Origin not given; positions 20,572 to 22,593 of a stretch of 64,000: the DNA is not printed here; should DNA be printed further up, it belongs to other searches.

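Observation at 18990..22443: Two tandem full-length PilB/GspE-type ATPases and no PilT-like retraction ATPase in the locus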

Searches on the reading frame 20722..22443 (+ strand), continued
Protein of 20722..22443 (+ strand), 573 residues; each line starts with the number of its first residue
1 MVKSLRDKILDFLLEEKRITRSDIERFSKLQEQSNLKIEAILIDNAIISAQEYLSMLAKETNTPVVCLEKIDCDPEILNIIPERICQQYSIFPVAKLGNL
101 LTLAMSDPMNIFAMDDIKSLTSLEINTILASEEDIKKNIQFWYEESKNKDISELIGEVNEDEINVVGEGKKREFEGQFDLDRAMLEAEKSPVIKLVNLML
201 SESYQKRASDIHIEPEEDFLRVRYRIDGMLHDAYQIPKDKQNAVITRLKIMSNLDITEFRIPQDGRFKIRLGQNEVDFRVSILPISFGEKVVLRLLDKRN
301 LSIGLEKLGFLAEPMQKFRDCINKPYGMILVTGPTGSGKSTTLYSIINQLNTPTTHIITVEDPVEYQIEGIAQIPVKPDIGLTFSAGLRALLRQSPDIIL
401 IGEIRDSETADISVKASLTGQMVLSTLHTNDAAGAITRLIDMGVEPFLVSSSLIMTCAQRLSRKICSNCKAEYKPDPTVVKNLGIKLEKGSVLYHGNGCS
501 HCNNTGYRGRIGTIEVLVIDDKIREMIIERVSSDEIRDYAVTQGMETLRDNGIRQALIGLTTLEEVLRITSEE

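Call 72: find_encoding_contigs(protein=P0123, flank=10000, max_places=2)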
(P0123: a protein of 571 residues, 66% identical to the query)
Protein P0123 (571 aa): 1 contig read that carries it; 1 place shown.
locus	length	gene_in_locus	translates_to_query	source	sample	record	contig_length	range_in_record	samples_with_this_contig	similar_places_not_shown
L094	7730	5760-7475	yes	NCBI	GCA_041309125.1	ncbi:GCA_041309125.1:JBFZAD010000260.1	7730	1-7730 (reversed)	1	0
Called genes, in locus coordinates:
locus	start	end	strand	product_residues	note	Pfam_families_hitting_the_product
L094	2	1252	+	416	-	?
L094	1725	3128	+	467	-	PF01590:GAF, PF13185:GAF_2, PF13492:GAF_3, PF00990:GGDEF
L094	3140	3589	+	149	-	PF05157:MshEN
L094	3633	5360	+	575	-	PF05157:MshEN, PF00437:T2SSE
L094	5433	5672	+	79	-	PF01541:GIY-YIG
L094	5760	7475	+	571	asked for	PF05157:MshEN, PF00437:T2SSE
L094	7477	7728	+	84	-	?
